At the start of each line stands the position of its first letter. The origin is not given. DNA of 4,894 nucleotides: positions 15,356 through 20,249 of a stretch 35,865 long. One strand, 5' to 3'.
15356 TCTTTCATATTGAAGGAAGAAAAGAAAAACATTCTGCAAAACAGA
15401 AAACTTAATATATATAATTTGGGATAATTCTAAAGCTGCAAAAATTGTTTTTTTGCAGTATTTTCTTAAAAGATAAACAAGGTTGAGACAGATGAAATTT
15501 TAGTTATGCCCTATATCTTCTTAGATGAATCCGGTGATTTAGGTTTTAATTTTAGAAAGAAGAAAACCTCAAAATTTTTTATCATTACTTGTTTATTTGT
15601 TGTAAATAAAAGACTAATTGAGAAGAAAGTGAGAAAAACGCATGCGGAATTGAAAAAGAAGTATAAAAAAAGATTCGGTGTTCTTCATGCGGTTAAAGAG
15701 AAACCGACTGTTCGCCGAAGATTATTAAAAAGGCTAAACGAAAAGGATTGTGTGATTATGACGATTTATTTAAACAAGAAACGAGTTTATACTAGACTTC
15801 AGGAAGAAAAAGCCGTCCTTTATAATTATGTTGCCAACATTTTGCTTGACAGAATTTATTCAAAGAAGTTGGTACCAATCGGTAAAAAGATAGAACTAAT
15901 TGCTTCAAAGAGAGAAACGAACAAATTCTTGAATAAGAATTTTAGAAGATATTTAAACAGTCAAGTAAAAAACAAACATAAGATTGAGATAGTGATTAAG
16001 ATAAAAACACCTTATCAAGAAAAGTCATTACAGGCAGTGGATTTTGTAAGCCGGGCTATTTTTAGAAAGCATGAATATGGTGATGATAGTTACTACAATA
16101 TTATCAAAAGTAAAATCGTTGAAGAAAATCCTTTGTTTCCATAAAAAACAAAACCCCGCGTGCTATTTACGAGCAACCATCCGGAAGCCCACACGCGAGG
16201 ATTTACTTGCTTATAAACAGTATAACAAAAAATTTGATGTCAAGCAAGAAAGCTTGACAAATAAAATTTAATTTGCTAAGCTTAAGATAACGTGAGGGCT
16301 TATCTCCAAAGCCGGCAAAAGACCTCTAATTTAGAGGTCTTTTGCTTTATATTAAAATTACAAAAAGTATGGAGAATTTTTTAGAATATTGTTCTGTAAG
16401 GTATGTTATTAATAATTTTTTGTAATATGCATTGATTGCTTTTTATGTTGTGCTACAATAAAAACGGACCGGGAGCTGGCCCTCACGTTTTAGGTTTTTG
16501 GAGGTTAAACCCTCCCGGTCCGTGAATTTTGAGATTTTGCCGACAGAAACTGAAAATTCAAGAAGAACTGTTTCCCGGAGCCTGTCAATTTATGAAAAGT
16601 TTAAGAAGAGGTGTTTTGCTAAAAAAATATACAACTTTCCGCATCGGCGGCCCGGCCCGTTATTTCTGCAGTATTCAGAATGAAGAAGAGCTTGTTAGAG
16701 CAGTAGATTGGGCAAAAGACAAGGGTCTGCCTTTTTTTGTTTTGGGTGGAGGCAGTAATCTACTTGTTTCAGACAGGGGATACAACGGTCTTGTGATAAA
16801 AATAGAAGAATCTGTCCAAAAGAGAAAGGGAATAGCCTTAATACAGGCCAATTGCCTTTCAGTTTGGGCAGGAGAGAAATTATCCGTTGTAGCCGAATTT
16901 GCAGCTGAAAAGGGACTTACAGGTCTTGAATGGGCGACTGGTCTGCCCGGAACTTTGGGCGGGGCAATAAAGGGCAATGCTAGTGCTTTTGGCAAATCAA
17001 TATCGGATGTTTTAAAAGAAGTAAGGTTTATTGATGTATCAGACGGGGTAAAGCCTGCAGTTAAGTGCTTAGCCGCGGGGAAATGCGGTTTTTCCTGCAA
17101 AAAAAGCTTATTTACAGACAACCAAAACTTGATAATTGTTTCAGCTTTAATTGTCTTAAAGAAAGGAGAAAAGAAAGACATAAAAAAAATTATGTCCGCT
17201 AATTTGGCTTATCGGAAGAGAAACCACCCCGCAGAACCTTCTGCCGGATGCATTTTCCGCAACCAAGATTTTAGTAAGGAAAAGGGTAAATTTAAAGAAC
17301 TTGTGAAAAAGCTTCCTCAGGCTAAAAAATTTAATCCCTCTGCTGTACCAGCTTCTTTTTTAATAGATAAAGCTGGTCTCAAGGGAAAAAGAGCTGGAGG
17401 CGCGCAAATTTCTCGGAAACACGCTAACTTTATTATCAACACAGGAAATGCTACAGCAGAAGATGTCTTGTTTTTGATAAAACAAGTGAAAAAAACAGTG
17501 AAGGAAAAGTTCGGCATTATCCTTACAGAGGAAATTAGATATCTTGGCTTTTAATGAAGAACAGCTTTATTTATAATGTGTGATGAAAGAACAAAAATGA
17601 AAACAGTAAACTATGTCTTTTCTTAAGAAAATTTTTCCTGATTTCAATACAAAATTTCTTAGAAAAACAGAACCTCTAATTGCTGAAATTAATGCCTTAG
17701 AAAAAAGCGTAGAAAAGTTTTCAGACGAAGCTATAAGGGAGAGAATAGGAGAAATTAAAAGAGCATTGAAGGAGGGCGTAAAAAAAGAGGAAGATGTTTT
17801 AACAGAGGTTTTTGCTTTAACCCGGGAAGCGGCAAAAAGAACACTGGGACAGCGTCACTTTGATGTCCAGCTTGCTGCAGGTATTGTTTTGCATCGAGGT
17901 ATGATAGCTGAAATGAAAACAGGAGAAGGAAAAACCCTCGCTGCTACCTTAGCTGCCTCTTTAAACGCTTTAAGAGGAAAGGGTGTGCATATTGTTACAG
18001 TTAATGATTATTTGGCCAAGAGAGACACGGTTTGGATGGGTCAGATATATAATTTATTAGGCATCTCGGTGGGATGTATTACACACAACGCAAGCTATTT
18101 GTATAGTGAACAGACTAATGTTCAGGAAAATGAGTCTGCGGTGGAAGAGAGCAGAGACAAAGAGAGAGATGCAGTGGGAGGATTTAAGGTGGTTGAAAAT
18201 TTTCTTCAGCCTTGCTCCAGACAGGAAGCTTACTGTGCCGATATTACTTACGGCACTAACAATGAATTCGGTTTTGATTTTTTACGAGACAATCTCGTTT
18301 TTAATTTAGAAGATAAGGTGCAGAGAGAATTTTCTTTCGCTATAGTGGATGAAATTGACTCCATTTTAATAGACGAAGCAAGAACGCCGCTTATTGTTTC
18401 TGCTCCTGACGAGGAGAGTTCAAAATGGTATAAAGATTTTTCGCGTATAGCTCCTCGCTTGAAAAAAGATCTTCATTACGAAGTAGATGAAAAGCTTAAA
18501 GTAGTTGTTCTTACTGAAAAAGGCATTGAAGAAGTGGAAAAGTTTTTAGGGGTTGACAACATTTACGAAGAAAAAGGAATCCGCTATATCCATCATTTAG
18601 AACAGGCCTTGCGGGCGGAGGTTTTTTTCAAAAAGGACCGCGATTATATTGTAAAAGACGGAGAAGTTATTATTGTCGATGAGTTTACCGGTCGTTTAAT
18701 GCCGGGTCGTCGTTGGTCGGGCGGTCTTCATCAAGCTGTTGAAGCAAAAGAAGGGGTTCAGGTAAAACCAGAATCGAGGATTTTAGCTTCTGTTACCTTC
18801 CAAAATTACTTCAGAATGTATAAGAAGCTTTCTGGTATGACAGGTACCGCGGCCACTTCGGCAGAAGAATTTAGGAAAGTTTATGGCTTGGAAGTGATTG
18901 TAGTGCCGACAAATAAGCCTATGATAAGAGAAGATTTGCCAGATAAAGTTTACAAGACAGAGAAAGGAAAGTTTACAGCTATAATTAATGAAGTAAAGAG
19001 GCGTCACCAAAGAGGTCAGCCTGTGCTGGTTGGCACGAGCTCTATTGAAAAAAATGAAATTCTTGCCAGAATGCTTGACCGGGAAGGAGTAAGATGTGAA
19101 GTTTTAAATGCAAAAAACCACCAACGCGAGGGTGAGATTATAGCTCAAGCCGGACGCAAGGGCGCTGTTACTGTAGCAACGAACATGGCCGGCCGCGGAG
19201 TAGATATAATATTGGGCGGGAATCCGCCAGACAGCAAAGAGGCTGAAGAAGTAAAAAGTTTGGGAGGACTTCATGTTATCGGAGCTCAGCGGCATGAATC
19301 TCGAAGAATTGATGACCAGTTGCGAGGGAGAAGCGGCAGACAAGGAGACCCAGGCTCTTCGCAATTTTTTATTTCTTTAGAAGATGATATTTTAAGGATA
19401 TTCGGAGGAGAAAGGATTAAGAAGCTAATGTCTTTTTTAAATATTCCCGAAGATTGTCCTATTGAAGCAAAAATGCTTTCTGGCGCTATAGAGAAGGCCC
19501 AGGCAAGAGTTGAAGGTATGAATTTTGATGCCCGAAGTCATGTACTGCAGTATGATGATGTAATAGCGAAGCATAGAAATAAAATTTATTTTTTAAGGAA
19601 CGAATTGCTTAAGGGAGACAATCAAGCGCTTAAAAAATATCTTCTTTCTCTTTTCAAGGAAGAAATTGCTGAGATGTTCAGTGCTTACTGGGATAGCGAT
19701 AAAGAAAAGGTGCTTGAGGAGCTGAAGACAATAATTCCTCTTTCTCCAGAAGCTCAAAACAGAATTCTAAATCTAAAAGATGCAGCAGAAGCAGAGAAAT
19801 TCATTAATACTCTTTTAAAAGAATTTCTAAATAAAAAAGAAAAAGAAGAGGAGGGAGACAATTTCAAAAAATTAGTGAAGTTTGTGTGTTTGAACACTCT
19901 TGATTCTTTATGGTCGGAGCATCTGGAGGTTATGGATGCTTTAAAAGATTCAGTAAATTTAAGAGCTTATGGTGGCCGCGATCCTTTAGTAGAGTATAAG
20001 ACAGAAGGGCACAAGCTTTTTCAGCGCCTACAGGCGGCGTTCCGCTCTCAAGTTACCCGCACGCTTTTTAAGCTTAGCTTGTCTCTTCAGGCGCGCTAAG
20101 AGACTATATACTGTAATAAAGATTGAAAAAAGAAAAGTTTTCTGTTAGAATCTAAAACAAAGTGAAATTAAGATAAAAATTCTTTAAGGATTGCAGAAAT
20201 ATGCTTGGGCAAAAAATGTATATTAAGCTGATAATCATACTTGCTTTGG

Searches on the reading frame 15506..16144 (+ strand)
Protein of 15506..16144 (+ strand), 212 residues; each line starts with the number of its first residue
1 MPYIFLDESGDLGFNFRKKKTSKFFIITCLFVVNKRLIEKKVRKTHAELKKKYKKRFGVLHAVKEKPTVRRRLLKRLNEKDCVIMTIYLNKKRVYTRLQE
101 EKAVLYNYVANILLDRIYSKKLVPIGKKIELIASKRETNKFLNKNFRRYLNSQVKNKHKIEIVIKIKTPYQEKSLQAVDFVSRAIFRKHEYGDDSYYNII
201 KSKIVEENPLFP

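Call 9: search_protein_families(library=pfam, proteins=[window:15506-16144:+], max_evalue=0.00001)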
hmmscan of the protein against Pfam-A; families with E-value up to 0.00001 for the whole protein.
window:15506-16144:+ (212 aa): 1 family
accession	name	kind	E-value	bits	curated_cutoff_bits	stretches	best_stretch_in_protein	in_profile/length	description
PF12686.12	DUF3800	-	1.1e-12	49.3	21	1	3-188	1-149/149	Protein of unknown function (DUF3800)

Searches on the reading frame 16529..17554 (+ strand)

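Call 9: search_protein_families(library=pfam, proteins=[window:16529-17554:+], max_evalue=0.00001)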
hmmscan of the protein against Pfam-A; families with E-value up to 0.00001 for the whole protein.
window:16529-17554:+ (341 aa): 2 families
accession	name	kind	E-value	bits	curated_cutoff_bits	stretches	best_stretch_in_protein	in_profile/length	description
PF02873.21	MurB_C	-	3.3e-30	104.6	27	1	218-338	2-98/99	UDP-N-acetylenolpyruvoylglucosamine reductase, C-terminal domain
PF01565.28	FAD_binding_4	-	1e-20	74.3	26.4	1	46-173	4-133/139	FAD binding domain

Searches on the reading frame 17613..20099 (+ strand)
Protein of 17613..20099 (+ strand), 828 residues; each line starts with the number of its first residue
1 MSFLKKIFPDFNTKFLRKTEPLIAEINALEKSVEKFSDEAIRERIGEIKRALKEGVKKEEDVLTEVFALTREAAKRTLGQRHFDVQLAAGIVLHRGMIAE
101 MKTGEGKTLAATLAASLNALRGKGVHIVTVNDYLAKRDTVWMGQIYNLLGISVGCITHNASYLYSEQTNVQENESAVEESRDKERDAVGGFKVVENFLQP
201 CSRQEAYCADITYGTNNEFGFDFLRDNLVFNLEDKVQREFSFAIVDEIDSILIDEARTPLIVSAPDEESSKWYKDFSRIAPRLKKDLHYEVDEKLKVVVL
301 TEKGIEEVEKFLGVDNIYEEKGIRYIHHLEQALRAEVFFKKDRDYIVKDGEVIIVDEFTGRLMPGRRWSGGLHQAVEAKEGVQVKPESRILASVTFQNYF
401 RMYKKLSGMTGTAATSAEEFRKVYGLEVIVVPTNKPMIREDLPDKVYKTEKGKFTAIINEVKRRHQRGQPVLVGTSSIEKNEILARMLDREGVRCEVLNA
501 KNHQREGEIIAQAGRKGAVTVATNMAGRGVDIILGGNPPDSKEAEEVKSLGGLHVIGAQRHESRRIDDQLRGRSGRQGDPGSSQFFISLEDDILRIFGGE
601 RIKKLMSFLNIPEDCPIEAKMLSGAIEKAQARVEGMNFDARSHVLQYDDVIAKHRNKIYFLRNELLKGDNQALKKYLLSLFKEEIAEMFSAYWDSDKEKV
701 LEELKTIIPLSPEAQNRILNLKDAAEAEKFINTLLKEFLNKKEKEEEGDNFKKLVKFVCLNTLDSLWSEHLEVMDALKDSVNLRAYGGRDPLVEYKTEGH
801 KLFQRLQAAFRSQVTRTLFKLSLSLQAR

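Call 9: search_protein_families(library=pfam, proteins=[window:17613-20099:+], max_evalue=0.00001)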
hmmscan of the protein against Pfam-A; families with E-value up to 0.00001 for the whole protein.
window:17613-20099:+ (828 aa): 4 families
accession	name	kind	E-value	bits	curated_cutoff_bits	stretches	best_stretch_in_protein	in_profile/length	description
PF07517.20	SecA_DEAD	-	7.8e-117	390.1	24.6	1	5-421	2-290/290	SecA DEAD-like domain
PF21090.3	P-loop_SecA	-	1e-78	264.1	27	2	436-538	1-103/205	SecA P-loop domain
PF07516.18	SecA_SW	-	6.9e-50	170.3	26.7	1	616-821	1-199/200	SecA Wing and Scaffold domain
PF01043.26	SecA_PP_bind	-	1e-43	148.8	23.5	1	269-377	2-110/110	SecA preprotein cross-linking domain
